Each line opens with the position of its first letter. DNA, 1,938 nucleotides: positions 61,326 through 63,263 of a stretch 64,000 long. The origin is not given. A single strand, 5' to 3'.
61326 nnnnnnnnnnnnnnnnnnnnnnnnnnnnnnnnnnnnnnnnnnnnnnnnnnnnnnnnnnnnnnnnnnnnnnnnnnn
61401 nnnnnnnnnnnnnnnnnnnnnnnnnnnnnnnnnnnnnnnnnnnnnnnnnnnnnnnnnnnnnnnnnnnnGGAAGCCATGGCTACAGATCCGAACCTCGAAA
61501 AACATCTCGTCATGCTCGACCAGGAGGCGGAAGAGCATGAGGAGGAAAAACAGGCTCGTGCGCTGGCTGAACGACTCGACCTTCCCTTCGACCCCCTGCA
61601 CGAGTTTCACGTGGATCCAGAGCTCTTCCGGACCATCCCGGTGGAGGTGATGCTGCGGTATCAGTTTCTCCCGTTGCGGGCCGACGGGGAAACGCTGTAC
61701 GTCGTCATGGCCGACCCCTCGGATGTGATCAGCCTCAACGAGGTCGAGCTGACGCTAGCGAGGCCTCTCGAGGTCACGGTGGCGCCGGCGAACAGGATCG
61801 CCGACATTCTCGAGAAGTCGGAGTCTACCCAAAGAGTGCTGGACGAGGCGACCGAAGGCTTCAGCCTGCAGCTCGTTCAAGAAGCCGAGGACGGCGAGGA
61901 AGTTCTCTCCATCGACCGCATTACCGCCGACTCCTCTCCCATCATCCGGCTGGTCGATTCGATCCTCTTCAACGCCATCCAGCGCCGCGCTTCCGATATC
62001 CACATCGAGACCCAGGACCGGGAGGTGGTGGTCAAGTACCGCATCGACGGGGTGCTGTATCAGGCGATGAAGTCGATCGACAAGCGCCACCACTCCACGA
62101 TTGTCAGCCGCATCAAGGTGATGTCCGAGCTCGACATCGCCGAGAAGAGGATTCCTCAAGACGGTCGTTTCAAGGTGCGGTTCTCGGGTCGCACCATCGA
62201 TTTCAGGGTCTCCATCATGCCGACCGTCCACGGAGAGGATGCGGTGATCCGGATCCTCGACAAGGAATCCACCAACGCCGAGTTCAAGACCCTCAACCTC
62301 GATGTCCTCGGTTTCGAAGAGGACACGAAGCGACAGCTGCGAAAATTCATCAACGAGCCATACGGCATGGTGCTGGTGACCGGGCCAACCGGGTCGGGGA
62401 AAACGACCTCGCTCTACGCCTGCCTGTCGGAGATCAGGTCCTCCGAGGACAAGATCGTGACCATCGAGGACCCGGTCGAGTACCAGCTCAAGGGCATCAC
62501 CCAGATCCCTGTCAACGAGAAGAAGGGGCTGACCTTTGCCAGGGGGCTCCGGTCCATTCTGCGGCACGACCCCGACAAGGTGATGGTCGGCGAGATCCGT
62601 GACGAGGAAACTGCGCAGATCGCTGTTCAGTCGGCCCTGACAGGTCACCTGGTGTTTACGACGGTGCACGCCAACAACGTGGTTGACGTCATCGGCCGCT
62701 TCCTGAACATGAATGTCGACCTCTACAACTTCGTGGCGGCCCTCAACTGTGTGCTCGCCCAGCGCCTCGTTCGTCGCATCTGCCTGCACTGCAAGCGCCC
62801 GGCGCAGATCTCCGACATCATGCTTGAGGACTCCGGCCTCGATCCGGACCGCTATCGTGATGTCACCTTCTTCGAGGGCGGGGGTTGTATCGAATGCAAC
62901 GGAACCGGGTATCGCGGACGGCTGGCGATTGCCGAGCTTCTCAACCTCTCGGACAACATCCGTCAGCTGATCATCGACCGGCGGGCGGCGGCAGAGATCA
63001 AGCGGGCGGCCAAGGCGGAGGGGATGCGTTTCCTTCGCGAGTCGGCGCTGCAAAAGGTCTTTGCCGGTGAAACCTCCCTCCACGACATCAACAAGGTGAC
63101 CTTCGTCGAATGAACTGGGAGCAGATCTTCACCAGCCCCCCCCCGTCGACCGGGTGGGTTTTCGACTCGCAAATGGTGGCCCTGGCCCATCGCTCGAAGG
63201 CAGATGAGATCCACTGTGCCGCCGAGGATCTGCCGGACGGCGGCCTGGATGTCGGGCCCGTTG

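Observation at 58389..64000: T2SS/T4P-like machinery co-transcribed with its own ECF sigma/anti-sigma pair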

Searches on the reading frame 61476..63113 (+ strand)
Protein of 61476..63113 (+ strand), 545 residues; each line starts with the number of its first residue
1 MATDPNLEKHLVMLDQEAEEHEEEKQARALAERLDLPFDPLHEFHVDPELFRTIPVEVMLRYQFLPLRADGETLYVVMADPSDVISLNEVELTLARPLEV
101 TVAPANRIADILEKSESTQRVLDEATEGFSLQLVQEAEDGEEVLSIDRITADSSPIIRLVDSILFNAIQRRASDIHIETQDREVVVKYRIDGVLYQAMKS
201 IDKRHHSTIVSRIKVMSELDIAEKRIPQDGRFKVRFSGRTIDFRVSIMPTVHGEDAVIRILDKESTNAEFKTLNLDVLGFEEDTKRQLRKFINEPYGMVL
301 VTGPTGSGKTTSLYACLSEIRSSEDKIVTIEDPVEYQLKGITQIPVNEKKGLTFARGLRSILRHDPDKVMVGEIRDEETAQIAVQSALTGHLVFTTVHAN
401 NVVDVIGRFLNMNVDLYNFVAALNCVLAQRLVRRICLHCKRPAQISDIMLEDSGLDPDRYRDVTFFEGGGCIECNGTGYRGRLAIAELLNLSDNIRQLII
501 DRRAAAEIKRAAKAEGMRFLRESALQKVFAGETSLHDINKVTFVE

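Call 5: search_protein_families(library=pfam, proteins=[window:61476-63113:+], max_evalue=0.1)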
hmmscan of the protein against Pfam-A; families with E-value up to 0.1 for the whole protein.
window:61476-63113:+ (545 aa): 18 families
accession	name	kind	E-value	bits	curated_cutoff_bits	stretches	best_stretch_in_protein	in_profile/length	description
PF00437.27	T2SSE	-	1.6e-131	438.8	24.9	1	151-539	3-369/370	Type II/IV secretion system protein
PF05157.20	MshEN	-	2.3e-17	63.2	23.1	1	34-120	1-88/90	MshEN domain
PF25199.1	nSTAND_NTPase5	-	9.4e-05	22.7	34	1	293-333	38-79/145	Novel STAND NTPase 5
PF13191.12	AAA_16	-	0.00036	21.5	32.6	1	293-391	22-111/167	AAA ATPase domain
PF13401.12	AAA_22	-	0.0018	19.1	27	1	296-339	5-48/130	AAA domain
PF20720.3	nSTAND3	-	0.0032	17.6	27.2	1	295-335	16-56/155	Novel STAND NTPase 3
PF13604.12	AAA_30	-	0.0044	17.2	27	1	286-324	8-46/191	AAA domain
PF13555.12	AAA_29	-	0.0098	16.1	27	1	294-315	20-41/61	P-loop containing region of AAA domain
PF00005.33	ABC_tran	-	0.028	15.4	25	0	298-336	13-51/137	ABC transporter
PF13476.12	AAA_23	-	0.039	15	27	1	297-315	20-38/201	AAA domain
PF10412.15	TrwB_AAD_bind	-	0.04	13.3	20.5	1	299-329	18-48/387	Type IV secretion-system coupling protein DNA-binding domain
PF02492.25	cobW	-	0.044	13.8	20.7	0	299-325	3-29/180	CobW/HypB/UreG, nucleotide-binding domain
PF01637.24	ATPase_2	-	0.047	13.9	33.2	1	288-344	11-68/225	ATPase domain predominantly from Archaea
PF13245.12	AAA_19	-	0.059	14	25.1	0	297-326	12-43/134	AAA domain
PF13086.12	AAA_11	-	0.063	13.5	27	0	282-322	4-43/257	AAA domain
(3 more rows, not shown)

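Call 6: search_protein_families(library=ncbifam, proteins=[window:61476-63113:+], max_evalue=0.1)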
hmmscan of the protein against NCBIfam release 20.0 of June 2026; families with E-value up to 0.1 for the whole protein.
window:61476-63113:+ (545 aa): 29 families (the best 25 are shown)
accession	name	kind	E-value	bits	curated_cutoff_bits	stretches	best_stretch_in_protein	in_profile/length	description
TIGR02538.1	type_IV_pilB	equivalog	3.9e-165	550.7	675.65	1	21-542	41-562/564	type IV-A pilus assembly ATPase PilB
TIGR02533.1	type_II_gspE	equivalog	1.4e-162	541.7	630.25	1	52-542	2-486/486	type II secretion system ATPase GspE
NF007755.0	PRK10436.1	equivalog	1.1e-122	410.1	617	1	58-542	13-459/465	type II secretion system protein GspE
NF053534.1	T4PilAsmATPsTfpB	equivalog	2e-115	386.4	850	1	17-542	59-582/584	type IV pilus assembly ATPase TfpB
NF041000.1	ATPase_ComGA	equivalog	9.6e-80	267.4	300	1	162-433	2-266/267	competence type IV pilus ATPase ComGA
TIGR01420.1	pilT_fam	subfamily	9.3e-48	163.2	319.1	1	161-436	3-272/343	PilT/PilU family type 4a pilus ATPase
TIGR02525.1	plasmid_TraJ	equivalog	1.2e-24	87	368.3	1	198-432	57-298/372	plasmid transfer ATPase TraJ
NF058587.1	archaellum_moto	equivalog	2.1e-22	79.6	550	1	299-448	278-433/527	archaellum flagellar ATPase motor FlaI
TIGR02524.1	dot_icm_DotB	equivalog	1.5e-21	77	463.3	1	292-410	130-257/358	Dot/Icm type IV secretion system ATPase DotB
TIGR02782.1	TrbB_P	equivalog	3.4e-16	59.4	304.55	1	299-408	139-251/303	P-type conjugative transfer ATPase TrbB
TIGR02788.1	VirB11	equivalog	4.2e-16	58.9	249.95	1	282-413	131-266/308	P-type DNA transfer ATPase VirB11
TIGR03819.1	heli_sec_ATPase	hypoth_equivalog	5.4e-16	58.7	373.15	1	269-410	153-298/340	TadA family conjugal transfer-associated ATPase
NF010407.0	PRK13833.1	subfamily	4e-14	52.8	499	1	285-409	134-259/323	conjugal transfer protein TrbB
NF010469.0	PRK13894.1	subfamily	1.5e-12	47.6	508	1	298-409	151-264/320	conjugal transfer ATPase TrbB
NF053672.1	bindosome_BasE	exception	3.9e-12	45.7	1000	1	297-410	271-389/512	bindosome assembly system ATPase subunit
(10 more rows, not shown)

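Call 7: find_encoding_contigs(protein=window:61476-63113:+, flank=10000, max_places=6)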
Protein window:61476-63113:+ (545 aa): 4 contigs read that carry it; 3 places shown.
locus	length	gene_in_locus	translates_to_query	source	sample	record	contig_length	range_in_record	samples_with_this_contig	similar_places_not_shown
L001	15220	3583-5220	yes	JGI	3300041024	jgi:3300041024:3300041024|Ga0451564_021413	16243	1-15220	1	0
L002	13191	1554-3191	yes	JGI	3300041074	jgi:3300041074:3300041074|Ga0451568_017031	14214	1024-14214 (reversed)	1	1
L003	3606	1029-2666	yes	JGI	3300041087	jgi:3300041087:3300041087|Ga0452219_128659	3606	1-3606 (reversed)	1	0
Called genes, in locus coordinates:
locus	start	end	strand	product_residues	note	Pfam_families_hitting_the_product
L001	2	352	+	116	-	?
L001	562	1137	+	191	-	PF07638:Sigma70_ECF, PF04542:Sigma70_r2, PF08281:Sigma70_r4_2, PF04545:Sigma70_r4, PF22233:PhyR_sigma-like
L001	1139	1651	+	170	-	PF13490:zf-HC2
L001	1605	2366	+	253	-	PF03958:Secretin_N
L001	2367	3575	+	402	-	PF00482:T2SSF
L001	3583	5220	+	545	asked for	PF05157:MshEN, PF00437:T2SSE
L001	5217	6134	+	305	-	-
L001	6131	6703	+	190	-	-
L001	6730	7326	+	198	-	PF10741:T2SSM_b (weak)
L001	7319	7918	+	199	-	-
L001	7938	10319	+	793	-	PF07719:TPR_2 (faint), PF13414:TPR_11 (faint), PF03958:Secretin_N (weak), PF00263:Secretin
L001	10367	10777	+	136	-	-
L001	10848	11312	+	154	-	PF07963:N_methyl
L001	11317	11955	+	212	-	-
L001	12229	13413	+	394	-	PF00675:Peptidase_M16, PF05193:Peptidase_M16_C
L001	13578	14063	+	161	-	PF00692:dUTPase, PF22769:DCD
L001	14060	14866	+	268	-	PF00753:Lactamase_B, PF23023:Anti-Pycsar_Apyc1, PF12706:Lactamase_B_2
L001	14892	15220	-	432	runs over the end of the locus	-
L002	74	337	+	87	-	-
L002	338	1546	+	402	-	PF00482:T2SSF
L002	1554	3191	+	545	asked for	PF05157:MshEN, PF00437:T2SSE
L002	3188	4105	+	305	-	-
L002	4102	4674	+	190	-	-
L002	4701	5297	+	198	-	PF10741:T2SSM_b (weak)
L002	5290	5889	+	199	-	-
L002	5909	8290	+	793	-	PF07719:TPR_2 (faint), PF13414:TPR_11 (faint), PF03958:Secretin_N (weak), PF00263:Secretin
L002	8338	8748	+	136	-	-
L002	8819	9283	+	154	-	PF07963:N_methyl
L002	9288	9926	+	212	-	-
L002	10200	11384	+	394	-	PF00675:Peptidase_M16, PF05193:Peptidase_M16_C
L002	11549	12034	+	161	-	PF00692:dUTPase, PF22769:DCD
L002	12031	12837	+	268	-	PF00753:Lactamase_B, PF23023:Anti-Pycsar_Apyc1, PF12706:Lactamase_B_2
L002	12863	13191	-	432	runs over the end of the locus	-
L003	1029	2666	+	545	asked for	PF05157:MshEN, PF00437:T2SSE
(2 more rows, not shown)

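Call 10: search_protein_families(library=pfam, proteins=[L002:3188-4105:+, L002:4102-4674:+, L002:4701-5297:+, L002:5290-5889:+, L002:5909-8290:+, L002:8338-8748:+, L002:8819-9283:+, L002:9288-9926:+], max_evalue=1)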
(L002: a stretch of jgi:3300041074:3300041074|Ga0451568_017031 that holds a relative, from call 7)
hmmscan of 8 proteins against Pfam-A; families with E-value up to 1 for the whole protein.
L002:3188-4105:+ (305 aa): 0 families

L002:4102-4674:+ (190 aa): 3 families
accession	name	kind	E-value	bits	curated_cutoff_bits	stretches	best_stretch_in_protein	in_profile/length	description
PF05137.18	PilN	-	0.0064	17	22.8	1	103-175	2-70/78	Fimbrial assembly protein (PilN)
PF01788.22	PsbJ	-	0.089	13.1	30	1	16-34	8-26/39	PsbJ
PF15145.11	DUF4577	-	0.14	12.6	27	1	26-78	65-113/128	Domain of unknown function (DUF4577)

L002:4701-5297:+ (198 aa): 10 families
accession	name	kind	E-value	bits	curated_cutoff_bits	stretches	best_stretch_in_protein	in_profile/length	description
PF10741.14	T2SSM_b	-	2e-06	28.1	21.7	1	85-168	18-105/111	Type II secretion system (T2SS), protein M subtype b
PF04350.18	PilO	-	0.00026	21.6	22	1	32-173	3-141/145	Pilus assembly protein, PilO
PF04977.20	DivIC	-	0.00062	20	28.9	1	30-66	26-62/80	Septum formation initiator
PF11855.13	DUF3375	-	0.00081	18.8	28.6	1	28-80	138-189/474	Protein of unknown function (DUF3375)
PF16326.10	ABC_tran_CTD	-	0.0014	19.2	32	1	31-71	11-53/69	ABC transporter C-terminal domain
PF05531.17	NPV_P10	-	0.007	17.3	29.8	1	32-86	8-61/75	Nucleopolyhedrovirus P10 protein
PF06698.16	DUF1192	-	0.017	15.7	25.5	1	33-62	25-54/58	Protein of unknown function (DUF1192)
PF11254.13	DUF3053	-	0.065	13.3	23.9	1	29-139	94-204/219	Protein of unknown function (DUF3053)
PF04201.20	TPD52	-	0.15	12.8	25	1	30-91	6-61/108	Tumour protein D52 family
PF09278.17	MerR-DNA-bind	-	0.57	11.3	25.4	1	25-52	33-60/65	MerR, DNA binding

L002:5290-5889:+ (199 aa): 0 families

L002:5909-8290:+ (793 aa): 10 families
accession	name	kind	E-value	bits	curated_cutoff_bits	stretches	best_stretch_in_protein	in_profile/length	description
PF00263.26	Secretin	-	7.9e-41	139.9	27.5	1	365-534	3-169/169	Bacterial type II and III secretion system protein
PF03958.22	Secretin_N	-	3e-08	34.2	28.2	1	235-293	2-68/69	Bacterial type II/III secretion system short domain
PF13414.12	TPR_11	-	4.5e-07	29.9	26.8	2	25-52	3-30/42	TPR repeat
PF07719.23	TPR_2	-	1e-06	28.8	27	2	23-49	8-34/34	Tetratricopeptide repeat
PF00515.34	TPR_1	-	0.00056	20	27.8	1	23-49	8-34/34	Tetratricopeptide repeat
PF13371.12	TPR_9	-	0.0047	17.4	35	1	68-103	33-68/73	Tetratricopeptide repeat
PF13432.12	TPR_16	-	0.018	15.9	32.7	1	22-93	3-60/65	Tetratricopeptide repeat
PF13428.12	TPR_14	-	0.052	14.7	23.5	0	27-56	12-41/44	Tetratricopeptide repeat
PF06552.18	TOM20_plant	-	0.055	13.7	20.6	1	29-83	93-144/187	Plant specific mitochondrial import receptor subunit TOM20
PF13176.12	TPR_7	-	0.26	11.9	27.9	0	30-50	13-35/36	Tetratricopeptide repeat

L002:8338-8748:+ (136 aa): 1 family
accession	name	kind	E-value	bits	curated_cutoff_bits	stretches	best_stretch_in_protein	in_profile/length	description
PF20882.2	Sos7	-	0.19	12.3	27.3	0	77-91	13-27/75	Kinetochore protein Sos7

L002:8819-9283:+ (154 aa): 2 families
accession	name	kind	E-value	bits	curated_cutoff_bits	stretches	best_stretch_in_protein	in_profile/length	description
PF07963.17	N_methyl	-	1.3e-09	37.7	21.2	1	18-42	3-27/27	Prokaryotic N-terminal methylation motif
PF08334.16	T2SSG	-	0.013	15.9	21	1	51-88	8-48/108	Type II secretion system (T2SS), protein G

L002:9288-9926:+ (212 aa): 0 families

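Call 11: search_protein_families(library=ncbifam, proteins=[L002:3188-4105:+, L002:4102-4674:+, L002:4701-5297:+, L002:5290-5889:+, L002:5909-8290:+, L002:8338-8748:+, L002:8819-9283:+, L002:9288-9926:+], max_evalue=1)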
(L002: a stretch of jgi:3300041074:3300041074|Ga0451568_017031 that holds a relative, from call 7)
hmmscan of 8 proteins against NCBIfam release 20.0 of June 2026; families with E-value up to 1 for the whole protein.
L002:3188-4105:+ (305 aa): 0 families

L002:4102-4674:+ (190 aa): 2 families
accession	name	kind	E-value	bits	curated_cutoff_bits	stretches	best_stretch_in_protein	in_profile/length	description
NF002722.0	PRK02565.1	equivalog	0.059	13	57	1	16-32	17-33/48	photosystem II reaction center protein J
NF052545.1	TransRegPerRClab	equivalog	0.21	11.6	180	1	41-103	67-130/138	transcriptional regulator PerR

L002:4701-5297:+ (198 aa): 3 families
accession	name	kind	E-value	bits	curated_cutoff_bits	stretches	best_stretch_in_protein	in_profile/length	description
NF040576.1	T2SS_GspM_XpsM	equivalog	1.2e-11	44.6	60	1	7-174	4-178/180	type II secretion system protein GspM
NF033424.1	chlamy_CPAF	equivalog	0.022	13.4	250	1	103-155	294-346/564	protease-like activity factor CPAF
TIGR03751.1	conj_TIGR03751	hypoth_equivalog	0.11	13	77.7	1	20-71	29-81/124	TIGR03751 family conjugal transfer lipoprotein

L002:5290-5889:+ (199 aa): 0 families

L002:5909-8290:+ (793 aa): 10 families
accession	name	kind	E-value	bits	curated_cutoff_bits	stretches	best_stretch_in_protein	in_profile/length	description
TIGR02517.1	type_II_gspD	equivalog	3e-47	161.4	351.35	2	355-535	415-592/600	type II secretion system secretin GspD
TIGR02515.1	IV_pilus_PilQ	subfamily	1.5e-31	109.9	284.35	2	362-533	266-427/428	type IV pilus secretin PilQ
TIGR02519.1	pilus_MshL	equivalog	1.1e-28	100.1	250.2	1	261-533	2-290/290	pilus (MSHA type) biogenesis protein MshL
NF010083.0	PRK13568.1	equivalog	7.2e-27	94.2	554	1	143-534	23-418/419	DNA uptake porin HofQ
TIGR02516.1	type_III_yscC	equivalog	1.4e-20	73.3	238.45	1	260-534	201-462/463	type III secretion system outer membrane ring subunit SctC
NF007851.2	PRK10560.1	exception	4.9e-20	71.7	598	1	171-533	46-409/412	DNA uptake porin HofQ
NF042912.1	Amuc_1098_fam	equivalog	1.4e-16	59.8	750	3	467-533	730-796/805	Amuc_1098 family type IV pilus outer membrane protein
NF011873.0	PRK15346.1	equivalog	3.2e-14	52.5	524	1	259-520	237-481/499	EscC/YscC/HrcC family type III secretion system outer membrane ring protein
NF040658.1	Myxo_OME_TraC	equivalog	2.9e-13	49.4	500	1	4-110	23-128/602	outer membrane exchange accessory lipoprotein TraC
NF053607.1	CHU_0125_OmpA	equivalog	0.12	10.9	620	1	6-54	12-57/639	CHU_0125 family OmpA-like outer membrane integrity protein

L002:8338-8748:+ (136 aa): 2 families
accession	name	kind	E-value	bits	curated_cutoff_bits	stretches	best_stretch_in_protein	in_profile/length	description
TIGR01710.1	typeII_sec_gspG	equivalog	0.048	13.7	88.85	1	2-94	11-97/134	type II secretion system major pseudopilin GspG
NF041775.1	typeIV_PilA_Myxo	equivalog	0.27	11.2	400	1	1-41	20-60/214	type IV pilin protein PilA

L002:8819-9283:+ (154 aa): 16 families
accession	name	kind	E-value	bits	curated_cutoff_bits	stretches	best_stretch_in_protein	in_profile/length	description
TIGR01710.1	typeII_sec_gspG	equivalog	1.2e-13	51.3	88.85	1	20-85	1-66/134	type II secretion system major pseudopilin GspG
NF041775.1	typeIV_PilA_Myxo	equivalog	5.8e-10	39.5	400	1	19-80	10-71/214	type IV pilin protein PilA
TIGR02532.1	IV_pilin_GFxxxE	domain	8.4e-10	38.1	16.3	1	20-42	2-24/24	prepilin-type N-terminal cleavage/methylation domain-containing protein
NF007862.0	PRK10574.1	equivalog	1.9e-07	31.3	138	1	19-47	4-32/145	prepilin peptidase-dependent pilin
NF040999.1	pilin_ComGC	equivalog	3.1e-07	30.5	75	1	20-92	2-73/84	competence type IV pilus major pilin ComGC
TIGR01708.2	typeII_sec_gspH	equivalog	9.5e-07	29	80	1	20-47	2-29/169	type II secretion system minor pseudopilin GspH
NF041013.1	T4P_ComGE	equivalog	0.00067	19.7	49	1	20-48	4-32/83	competence type IV pilus minor pilin ComGE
NF047828.1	T3SSXpsI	equivalog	0.0008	19.4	150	1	20-106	2-90/132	type II secretion system protein XpsI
TIGR02596.1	TIGR02596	subfamily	0.00082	19.5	70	1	22-46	1-25/196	Verru_Chthon cassette protein D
NF007800.0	PRK10506.1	equivalog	0.0051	16.7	158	1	17-40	6-29/163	prepilin peptidase-dependent protein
TIGR02599.1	TIGR02599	subfamily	0.065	12.5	256.5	1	21-49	1-29/361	Verru_Chthon cassette protein C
TIGR01707.1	gspI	equivalog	0.068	13.7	44.35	1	21-47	1-27/101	type II secretion system minor pseudopilin GspI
NF040982.1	ComGD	equivalog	0.088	13.2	70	1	20-45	2-27/139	competence type IV pilus minor pilin ComGD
NF041474.1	membrane_YkgR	equivalog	0.088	12.4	40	1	13-34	2-23/33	small membrane protein YkgR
TIGR01690.2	ICE_RAQPRD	equivalog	0.096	12.8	50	1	57-86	46-75/80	integrative conjugative element protein, RAQPRD family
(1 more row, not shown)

L002:9288-9926:+ (212 aa): 0 families

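Call 27: search_solved_structures(query=A3, max_evalue=10, show_alignments=2)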
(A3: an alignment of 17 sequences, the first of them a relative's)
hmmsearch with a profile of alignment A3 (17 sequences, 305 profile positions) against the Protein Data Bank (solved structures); distinct sequences matched with E-value up to 10: 0.

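Call 36: find_homologous_proteins(query=L002:3188-4105:+, max_evalue=0.001)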
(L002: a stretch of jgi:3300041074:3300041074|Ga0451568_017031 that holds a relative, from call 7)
Query L002:3188-4105:+ (305 aa): 254 proteins with E <= 0.001 among 8000 candidates; the best 120 are listed.
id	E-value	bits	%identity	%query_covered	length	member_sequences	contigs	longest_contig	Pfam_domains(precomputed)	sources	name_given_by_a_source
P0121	2.4e-195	666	100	100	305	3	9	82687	-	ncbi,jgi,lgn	jgi:hypothetical protein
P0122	2.5e-154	531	78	100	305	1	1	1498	-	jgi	-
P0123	2.5e-153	528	76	100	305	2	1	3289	-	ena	-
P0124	1.1e-152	526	77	100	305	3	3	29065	-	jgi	jgi:hypothetical protein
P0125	3.4e-152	524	76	100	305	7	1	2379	-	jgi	jgi:hypothetical protein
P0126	1.2e-151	522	77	100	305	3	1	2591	-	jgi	-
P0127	2.5e-151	521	77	100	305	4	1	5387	-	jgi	-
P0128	2.6e-151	521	76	100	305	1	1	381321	-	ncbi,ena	-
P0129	4.0e-151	521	78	100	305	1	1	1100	-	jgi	jgi:hypothetical protein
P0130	6.4e-151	520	76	100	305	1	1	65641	-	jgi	jgi:hypothetical protein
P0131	6.5e-151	520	76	100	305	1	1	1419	-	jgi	-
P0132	9.4e-151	519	77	100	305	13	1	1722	-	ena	-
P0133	2.5e-150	518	77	100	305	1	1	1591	-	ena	-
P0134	2.5e-150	518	77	100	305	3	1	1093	-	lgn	-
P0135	3.6e-150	517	75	100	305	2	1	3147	-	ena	-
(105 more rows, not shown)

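Call 41: predict_structure(alignment_id=A4)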
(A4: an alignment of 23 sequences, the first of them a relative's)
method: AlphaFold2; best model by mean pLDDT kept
length: 305 residues; sequences in the alignment: 23
mean_pLDDT: 72.7   pTM: 0.72
mean pLDDT of the five models: 72.7, 61.0, 56.0, 52.7, 50.9
residues with pLDDT >= 90: 32; 70-90: 195; 50-70: 28; < 50: 50
segments of 3 or more residues with pLDDT < 50: 1-12, 175-179, 273-305
pLDDT, mean of each block of 10 residues (from residue 1): 26 68 74 71 84 88 88 72 83 84 87 86 83 77 90 91 75 50 79 81 77 73 86 77 79 82 86 43 29 33 26
secondary structure, 60 per line:
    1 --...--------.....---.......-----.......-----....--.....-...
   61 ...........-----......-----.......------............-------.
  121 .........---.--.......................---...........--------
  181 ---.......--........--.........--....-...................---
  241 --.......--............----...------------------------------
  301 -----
elements in order: E14-18 E22-28 E34-40 E46-49 E52-56 H58-71 E77-82 E88-94 H101-112 E123-129 E136-145 H146-158 E162-168 H169-172 E184-190 E193-200 E203-211 H214-217 H219-237 E243-249 H252-263 E268-270
